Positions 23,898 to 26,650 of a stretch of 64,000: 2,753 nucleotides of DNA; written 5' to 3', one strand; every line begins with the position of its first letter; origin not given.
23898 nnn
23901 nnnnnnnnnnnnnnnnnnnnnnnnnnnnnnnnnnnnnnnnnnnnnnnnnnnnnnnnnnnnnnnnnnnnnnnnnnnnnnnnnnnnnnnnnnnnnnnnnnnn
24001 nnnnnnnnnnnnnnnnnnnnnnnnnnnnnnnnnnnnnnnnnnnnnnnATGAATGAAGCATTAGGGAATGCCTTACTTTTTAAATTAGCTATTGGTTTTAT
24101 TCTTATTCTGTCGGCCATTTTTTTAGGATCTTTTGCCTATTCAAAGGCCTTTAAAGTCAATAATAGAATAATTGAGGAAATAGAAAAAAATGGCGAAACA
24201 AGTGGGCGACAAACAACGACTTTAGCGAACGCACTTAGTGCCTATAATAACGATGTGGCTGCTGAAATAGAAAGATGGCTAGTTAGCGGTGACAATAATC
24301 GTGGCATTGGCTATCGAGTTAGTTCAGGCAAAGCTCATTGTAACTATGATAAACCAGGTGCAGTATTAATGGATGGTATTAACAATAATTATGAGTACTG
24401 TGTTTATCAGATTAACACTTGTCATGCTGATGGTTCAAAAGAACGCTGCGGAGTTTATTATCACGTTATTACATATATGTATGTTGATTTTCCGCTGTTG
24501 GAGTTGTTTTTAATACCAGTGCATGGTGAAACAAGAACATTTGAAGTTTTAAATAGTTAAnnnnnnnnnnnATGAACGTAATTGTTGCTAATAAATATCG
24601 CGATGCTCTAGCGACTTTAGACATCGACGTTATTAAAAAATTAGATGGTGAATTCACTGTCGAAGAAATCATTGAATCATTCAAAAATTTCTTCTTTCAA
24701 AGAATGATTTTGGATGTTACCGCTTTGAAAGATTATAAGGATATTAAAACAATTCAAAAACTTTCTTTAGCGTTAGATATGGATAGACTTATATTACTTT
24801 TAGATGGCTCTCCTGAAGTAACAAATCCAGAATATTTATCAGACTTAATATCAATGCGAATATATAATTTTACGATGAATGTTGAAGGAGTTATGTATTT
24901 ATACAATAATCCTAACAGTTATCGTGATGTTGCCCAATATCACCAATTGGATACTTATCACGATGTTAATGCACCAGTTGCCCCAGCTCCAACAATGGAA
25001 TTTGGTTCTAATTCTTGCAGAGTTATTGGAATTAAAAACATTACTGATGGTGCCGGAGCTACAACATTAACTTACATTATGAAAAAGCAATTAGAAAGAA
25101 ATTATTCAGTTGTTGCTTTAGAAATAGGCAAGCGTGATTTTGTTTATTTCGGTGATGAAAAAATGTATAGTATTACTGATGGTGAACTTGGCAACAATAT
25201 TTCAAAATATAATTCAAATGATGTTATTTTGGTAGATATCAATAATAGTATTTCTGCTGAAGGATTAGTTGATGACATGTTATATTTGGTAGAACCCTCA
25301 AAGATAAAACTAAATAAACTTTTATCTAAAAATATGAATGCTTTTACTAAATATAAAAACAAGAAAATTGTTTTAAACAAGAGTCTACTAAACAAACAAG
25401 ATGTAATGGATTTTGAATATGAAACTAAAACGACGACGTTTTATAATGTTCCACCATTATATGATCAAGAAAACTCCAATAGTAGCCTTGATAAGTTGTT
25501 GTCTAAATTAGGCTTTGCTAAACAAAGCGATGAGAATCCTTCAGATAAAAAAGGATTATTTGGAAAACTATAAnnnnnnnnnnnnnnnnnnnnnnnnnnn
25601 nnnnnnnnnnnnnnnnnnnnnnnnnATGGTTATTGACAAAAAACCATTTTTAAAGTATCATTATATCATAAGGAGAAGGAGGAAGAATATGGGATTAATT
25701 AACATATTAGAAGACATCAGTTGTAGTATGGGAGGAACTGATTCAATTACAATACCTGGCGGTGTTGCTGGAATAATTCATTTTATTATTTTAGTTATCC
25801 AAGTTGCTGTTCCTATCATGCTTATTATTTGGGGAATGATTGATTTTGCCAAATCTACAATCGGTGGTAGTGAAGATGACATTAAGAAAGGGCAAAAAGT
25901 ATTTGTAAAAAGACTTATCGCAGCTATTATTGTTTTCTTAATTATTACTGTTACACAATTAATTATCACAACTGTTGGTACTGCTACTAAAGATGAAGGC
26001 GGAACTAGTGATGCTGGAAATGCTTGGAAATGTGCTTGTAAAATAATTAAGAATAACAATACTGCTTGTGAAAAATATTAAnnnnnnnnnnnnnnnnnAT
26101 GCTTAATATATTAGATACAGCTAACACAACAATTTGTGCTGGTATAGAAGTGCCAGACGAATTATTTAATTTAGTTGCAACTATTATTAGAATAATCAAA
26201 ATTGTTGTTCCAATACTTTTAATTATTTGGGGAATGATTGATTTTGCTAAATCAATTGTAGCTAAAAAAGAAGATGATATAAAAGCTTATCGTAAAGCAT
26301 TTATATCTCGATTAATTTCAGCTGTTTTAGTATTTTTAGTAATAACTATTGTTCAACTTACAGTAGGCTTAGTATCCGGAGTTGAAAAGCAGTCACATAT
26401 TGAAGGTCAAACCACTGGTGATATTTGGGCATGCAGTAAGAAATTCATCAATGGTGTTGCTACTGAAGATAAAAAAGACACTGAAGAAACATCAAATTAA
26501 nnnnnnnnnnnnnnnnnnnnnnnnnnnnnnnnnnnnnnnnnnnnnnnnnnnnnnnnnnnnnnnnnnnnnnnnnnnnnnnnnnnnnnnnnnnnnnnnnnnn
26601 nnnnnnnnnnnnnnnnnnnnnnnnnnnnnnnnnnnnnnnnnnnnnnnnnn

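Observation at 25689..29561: Five tandem proteins share one VirB2-like two-helix hairpin; three carry unrelated secreted ectodomains in front of it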

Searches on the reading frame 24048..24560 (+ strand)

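Call 28: search_protein_families(library=pfam, proteins=[window:24048-24560:+], max_evalue=1)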
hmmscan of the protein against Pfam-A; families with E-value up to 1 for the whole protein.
window:24048-24560:+ (170 aa): 1 family
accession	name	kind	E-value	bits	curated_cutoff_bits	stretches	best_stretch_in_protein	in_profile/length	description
PF06103.16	DUF948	-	0.11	13.2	37.2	1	13-75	6-68/89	Bacterial protein of unknown function (DUF948)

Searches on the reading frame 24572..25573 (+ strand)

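Call 9: search_protein_families(library=pfam, proteins=[window:24572-25573:+], max_evalue=0.001)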
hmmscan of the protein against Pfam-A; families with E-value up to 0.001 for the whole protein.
window:24572-25573:+ (333 aa): 0 families

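Call 28: search_protein_families(library=pfam, proteins=[window:24572-25573:+], max_evalue=1)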
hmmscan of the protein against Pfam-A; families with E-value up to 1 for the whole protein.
window:24572-25573:+ (333 aa): 1 family
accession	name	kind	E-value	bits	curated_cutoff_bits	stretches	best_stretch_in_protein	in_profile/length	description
PF21475.2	PaaA-like_N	-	0.042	13.8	27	1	18-39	32-53/60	PaaA-like, N-terminal domain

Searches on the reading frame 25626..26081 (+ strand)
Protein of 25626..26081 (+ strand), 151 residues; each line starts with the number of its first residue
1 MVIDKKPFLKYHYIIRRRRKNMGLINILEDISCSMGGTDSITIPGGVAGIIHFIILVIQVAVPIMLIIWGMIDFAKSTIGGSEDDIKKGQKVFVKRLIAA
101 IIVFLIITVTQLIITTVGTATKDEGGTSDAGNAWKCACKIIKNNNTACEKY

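Call 3: search_protein_families(library=pfam, proteins=[window:25626-26081:+], max_evalue=1)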
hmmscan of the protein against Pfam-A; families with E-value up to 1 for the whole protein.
window:25626-26081:+ (151 aa): 1 family
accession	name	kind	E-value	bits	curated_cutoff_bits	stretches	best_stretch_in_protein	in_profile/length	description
PF10318.15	7TM_GPCR_Srh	-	0.0049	16.4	26.3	1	48-117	189-255/302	Serpentine type 7TM GPCR chemoreceptor Srh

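Call 4: search_protein_families(library=ncbifam, proteins=[window:25626-26081:+], max_evalue=1)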
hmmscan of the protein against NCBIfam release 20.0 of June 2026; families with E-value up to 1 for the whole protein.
window:25626-26081:+ (151 aa): 3 families
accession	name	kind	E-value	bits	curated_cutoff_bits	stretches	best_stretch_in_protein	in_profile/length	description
NF010560.0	PRK13955.1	equivalog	0.032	14.2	180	1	54-113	32-85/132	large conductance mechanosensitive channel protein MscL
TIGR04154.1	archaeo_STT3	subfamily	0.085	11.2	450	1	56-144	421-507/831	oligosaccharyl transferase, archaeosortase A system-associated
NF010559.0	PRK13954.1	equivalog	0.087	13.3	176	1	55-117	33-90/120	large conductance mechanosensitive channel protein MscL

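Call 12: find_homologous_proteins(query=A2, max_evalue=0.001)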
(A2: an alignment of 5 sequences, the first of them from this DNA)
Query A2 (5 sequences) (130 aa, profile of the alignment): 643 proteins with E <= 0.001 among 7250 candidates; the best 120 are listed.
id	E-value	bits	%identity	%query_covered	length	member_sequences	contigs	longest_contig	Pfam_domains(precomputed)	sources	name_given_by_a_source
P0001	1.1e-33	133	42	97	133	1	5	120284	-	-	-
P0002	1.1e-31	127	44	91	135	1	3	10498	-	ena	-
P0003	2.8e-31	125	47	78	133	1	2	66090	-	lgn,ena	-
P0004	3.0e-31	125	45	91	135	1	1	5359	-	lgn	-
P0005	4.8e-31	125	45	91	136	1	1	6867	-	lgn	-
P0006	5.4e-31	124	47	78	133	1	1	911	-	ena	-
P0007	6.9e-31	124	39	97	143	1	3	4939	-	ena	-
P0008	7.1e-31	124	40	89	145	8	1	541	-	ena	-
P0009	7.1e-31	124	40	92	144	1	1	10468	-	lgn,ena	-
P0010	7.9e-31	124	42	91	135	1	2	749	-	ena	-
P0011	8.3e-31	124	41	92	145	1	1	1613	-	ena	-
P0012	1.1e-30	123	40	92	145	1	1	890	-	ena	-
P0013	1.3e-30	123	43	92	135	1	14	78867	-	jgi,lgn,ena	-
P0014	2.1e-30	122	45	91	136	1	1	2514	-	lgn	-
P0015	2.2e-30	122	40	96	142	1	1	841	-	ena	-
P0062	6.4e-28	114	45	92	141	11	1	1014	PF18895.6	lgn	-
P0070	1.9e-27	113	47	78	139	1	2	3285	PF18895.6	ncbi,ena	-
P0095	3.4e-26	109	40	91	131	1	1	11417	PF18895.6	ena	-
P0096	3.5e-26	109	40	91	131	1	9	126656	PF18895.6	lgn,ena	-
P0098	4.0e-26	109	40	91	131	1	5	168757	PF18895.6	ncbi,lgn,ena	-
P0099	4.0e-26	109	40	91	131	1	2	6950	PF18895.6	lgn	-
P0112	6.0e-26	108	42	91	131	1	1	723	PF18895.6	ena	-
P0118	6.5e-26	108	42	91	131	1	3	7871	PF18895.6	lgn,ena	-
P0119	7.6e-26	108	45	99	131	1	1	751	PF18895.6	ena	-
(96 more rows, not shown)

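Call 13: find_related_loci(query=A2, collection=genome_contigs, flank=10000)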
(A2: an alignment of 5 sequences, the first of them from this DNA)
Query A2 (130 aa) in genome_contigs; peptide patterns used: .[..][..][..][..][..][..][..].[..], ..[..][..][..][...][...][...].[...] (x = any residue, [..] = any of these).
232 stretches matched a pattern; 43 encode a relative of the query (tblastn E <= 1e-3); 43 distinct loci.
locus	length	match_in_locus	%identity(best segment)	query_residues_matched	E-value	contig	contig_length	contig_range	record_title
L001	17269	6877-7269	51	1-129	5e-38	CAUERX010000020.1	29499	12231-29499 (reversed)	MAG TPA_asm: uncultured bacterium isolate ERR10149238_bin.39_MetaWRAP_v1.3_MAG genome assembly, contig: ERZ19085884.877,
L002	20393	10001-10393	51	1-129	7e-38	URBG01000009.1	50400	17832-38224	uncultured Tenericutes bacterium isolate UMGS841 genome assembly, contig: NODE_304_length_50400_cov_3.911153, whole geno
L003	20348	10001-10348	53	1-120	5e-35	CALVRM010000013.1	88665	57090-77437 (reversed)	MAG: uncultured Bacilli bacterium isolate E13__bin176 genome assembly, contig: E13__k127_278728, whole genome shotgun se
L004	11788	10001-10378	48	1-124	2e-34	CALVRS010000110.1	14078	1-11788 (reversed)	MAG: uncultured Bacilli bacterium isolate E0_DP__bin178 genome assembly, contig: E0_DP__k127_2184328, whole genome shotg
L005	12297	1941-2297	50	1-124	3e-33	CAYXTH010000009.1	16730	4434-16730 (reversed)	MAG TPA_asm: uncultured Muribaculaceae bacterium isolate binchicken_co323_95 genome assembly, contig: NODE_3499_length_1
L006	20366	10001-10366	47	1-125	2e-33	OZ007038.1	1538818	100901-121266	MAG: uncultured Bacilli bacterium isolate 6755_HET_CTRL_contig_17442_metaflye_circ MAG genome assembly, chromosome: 1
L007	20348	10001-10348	50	1-121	3e-33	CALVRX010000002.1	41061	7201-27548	MAG: uncultured Bacilli bacterium isolate E16__bin2 genome assembly, contig: E16__k127_4504479, whole genome shotgun seq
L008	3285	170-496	53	1-114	1e-32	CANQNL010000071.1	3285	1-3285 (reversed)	MAG: uncultured Bacilli bacterium isolate Lapin-012__bin34 genome assembly, contig: Lapin-012__NODE_25402_length_3285_co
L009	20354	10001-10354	49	1-121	9e-33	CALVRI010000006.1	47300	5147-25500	MAG: uncultured Bacilli bacterium isolate BRZ_LG__bin9 genome assembly, contig: BRZ_LG__NODE_933_length_47300_cov_17.177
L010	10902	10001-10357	50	1-120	2e-32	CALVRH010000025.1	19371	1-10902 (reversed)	MAG: uncultured Bacilli bacterium isolate BRZ_L__bin94 genome assembly, contig: BRZ_L__NODE_5518_length_19371_cov_47.352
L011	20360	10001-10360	49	1-121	4e-32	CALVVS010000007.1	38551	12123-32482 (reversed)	MAG: uncultured Bacilli bacterium isolate BRZ_EQ__bin60 genome assembly, contig: BRZ_EQ__NODE_1984_length_38551_cov_8.94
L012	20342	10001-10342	48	1-121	1e-31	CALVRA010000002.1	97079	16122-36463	MAG: uncultured Bacilli bacterium isolate BRZ_CL__bin38 genome assembly, contig: BRZ_CL__NODE_300_length_97079_cov_12.11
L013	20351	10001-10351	48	1-124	2e-31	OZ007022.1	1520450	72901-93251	MAG: uncultured Bacilli bacterium isolate 6730_HET_VAC_s0.ctg000451l_hifiasm_large MAG genome assembly, chromosome: 1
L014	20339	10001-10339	51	1-120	5e-31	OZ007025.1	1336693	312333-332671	MAG: uncultured Bacilli bacterium isolate metabat2_pooled_hifiasm.89 MAG genome assembly, chromosome: 1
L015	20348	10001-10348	48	15-130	6e-31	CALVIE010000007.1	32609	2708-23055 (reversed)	MAG: uncultured Bacilli bacterium isolate BRZ_BF__bin111 genome assembly, contig: BRZ_BF__NODE_1765_length_32609_cov_15.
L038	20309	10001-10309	38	4-113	4e-22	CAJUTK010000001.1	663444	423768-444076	MAG TPA_asm: uncultured Bacilli bacterium isolate MGBC165900 genome assembly, contig: MGBC165900.1, whole genome shotgun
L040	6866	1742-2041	40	26-125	2e-15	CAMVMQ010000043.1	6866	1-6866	MAG TPA_asm: uncultured Bacillales bacterium isolate SRR8387715_bin.84_metaWRAP_v1.3_MAG genome assembly, contig: ERZ142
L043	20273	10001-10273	35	28-115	1e-10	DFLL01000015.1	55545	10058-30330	MAG TPA_asm: Bacillales bacterium UBA3620 UBA3620_contig_119, whole genome shotgun sequence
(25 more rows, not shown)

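Call 22: search_solved_structures(query=A2, max_evalue=10, show_alignments=3)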
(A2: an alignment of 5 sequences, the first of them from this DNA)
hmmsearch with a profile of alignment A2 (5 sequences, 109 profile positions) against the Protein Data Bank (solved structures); distinct sequences matched with E-value up to 10: 0.

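Call 66: search_protein_families(library=pfam, proteins=[L040:2703-4733:+, L043:10408-12462:+, L038:11965-13260:+], max_evalue=0.01)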
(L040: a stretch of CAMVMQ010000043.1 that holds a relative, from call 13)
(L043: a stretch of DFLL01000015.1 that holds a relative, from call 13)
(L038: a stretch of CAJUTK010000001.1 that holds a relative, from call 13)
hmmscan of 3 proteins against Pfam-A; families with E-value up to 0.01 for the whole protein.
L040:2703-4733:+ (677 aa): 1 family
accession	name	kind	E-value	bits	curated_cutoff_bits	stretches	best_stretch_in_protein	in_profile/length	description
PF18058.6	SbsC_C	-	0.00046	21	27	1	361-411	56-107/131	SbsC C-terminal domain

L043:10408-12462:+ (685 aa): 0 families

L038:11965-13260:+ (432 aa): 2 families
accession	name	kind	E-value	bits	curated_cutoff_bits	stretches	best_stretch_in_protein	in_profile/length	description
PF18895.5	T4SS_pilin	-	1.6e-06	28.5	26.6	1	352-419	4-71/71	Type IV secretion system pilin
PF09323.15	DUF1980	-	0.0073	17.2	25.9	0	352-428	21-102/110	DUF1980 N-terminal domain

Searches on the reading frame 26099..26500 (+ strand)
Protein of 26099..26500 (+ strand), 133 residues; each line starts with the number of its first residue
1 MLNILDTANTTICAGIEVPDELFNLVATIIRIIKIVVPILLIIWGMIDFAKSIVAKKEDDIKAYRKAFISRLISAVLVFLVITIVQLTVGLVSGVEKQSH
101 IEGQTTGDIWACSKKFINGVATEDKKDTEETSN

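Call 3: search_protein_families(library=pfam, proteins=[window:26099-26500:+], max_evalue=1)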
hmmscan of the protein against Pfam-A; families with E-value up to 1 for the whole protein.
window:26099-26500:+ (133 aa): 1 family
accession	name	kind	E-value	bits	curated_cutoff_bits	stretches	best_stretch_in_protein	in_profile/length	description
PF18895.5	T4SS_pilin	-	2.9e-05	24.5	26.6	1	22-86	8-69/71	Type IV secretion system pilin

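Call 4: search_protein_families(library=ncbifam, proteins=[window:26099-26500:+], max_evalue=1)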
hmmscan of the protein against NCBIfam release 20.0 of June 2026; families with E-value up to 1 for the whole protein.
window:26099-26500:+ (133 aa): 2 families
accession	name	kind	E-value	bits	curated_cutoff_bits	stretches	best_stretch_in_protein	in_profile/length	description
TIGR01995.1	PTS-II-ABC-beta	subfamily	0.0038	15.8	614.7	1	18-94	195-273/618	beta-glucoside-specific PTS transporter subunit IIABC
NF045848.1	MMCAP2_0566_fam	domain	0.0041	16.4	90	1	23-98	201-277/322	MMCAP2_0566 family conjugal transfer protein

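Call 38: search_protein_families(library=pfam, alignment_id=A6, max_evalue=0.01)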
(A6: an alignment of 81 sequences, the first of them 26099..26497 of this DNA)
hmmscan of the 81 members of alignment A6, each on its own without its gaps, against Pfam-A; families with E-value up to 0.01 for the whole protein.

A. member 1, window:26099-26497:+ (133 aa): 1 family
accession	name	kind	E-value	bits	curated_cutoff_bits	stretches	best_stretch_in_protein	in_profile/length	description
PF18895.5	T4SS_pilin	-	2.9e-05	24.5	26.6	1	22-86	8-69/71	Type IV secretion system pilin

B. families by the number of members that match (of 81 scanned): 17 families
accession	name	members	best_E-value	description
PF18895.5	T4SS_pilin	76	1.8e-06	Type IV secretion system pilin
PF00001.26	7tm_1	12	0.001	7 transmembrane receptor (rhodopsin family)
PF03553.21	Na_H_antiporter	10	9.4e-05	Na+/H+ antiporter family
PF10318.15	7TM_GPCR_Srh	10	0.00056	Serpentine type 7TM GPCR chemoreceptor Srh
PF13520.12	AA_permease_2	7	0.0016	Amino acid permease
PF01741.23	MscL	6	0.0021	Large-conductance mechanosensitive channel, MscL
PF03899.21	ATP-synt_I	4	0.0041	ATP synthase I chain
PF15807.10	MAP17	3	0.00029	Membrane-associated protein 117 kDa, PDZK1-interacting protein 1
PF13687.11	DUF4153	3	0.0029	Domain of unknown function (DUF4153)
PF01534.23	Frizzled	3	0.0045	Frizzled/Smoothened family membrane region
PF02118.27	Srg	2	0.0083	Srg family chemoreceptor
PF06195.18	DUF996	1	0.0045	Protein of unknown function (DUF996)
PF03631.20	Virul_fac_BrkB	1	0.0075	Virulence factor BrkB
PF13440.11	Polysacc_synt_3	1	0.0076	Polysaccharide biosynthesis protein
PF05462.17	Dicty_CAR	1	0.0081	Slime mold cyclic AMP receptor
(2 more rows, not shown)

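Call 39: search_solved_structures(query=A6, max_evalue=10, show_alignments=3)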
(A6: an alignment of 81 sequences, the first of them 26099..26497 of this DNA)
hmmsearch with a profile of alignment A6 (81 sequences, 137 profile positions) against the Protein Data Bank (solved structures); distinct sequences matched with E-value up to 10: 7.
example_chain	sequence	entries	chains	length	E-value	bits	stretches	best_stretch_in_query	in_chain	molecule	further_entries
9vqo_B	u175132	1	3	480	0.97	11.8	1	70-124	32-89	Odorant receptor coreceptor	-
9vqr_B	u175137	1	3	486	0.99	11.8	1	70-124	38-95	Odorant receptor coreceptor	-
9vqp_B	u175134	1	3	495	1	11.8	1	70-124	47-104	Odorant receptor coreceptor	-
9seh_A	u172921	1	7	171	4.7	9.6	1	24-89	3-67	Small-conductance mechanosensitive channel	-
9sdg_A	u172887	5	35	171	4.7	9.6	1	24-89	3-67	Small-conductance mechanosensitive channel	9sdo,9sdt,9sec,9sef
9sdb_A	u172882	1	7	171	4.7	9.6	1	24-89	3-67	Small-conductance mechanosensitive channel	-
9sed_A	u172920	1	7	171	4.8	9.6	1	24-90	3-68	Small-conductance mechanosensitive channel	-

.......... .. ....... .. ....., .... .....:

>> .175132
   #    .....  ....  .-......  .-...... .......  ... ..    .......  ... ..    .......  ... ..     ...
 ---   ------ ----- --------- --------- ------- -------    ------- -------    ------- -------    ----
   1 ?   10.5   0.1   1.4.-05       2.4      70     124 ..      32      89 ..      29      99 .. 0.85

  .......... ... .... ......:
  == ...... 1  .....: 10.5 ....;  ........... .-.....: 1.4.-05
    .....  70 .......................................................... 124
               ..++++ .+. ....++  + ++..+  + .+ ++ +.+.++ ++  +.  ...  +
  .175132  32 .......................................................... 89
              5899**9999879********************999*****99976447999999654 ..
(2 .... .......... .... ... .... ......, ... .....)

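Call 51: search_dna_similar(query=window:26099-26497:+, collection=plasmids, mode=protein, max_evalue=0.01, max_rows=20)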
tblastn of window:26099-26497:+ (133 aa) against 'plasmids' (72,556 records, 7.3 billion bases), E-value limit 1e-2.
No match.
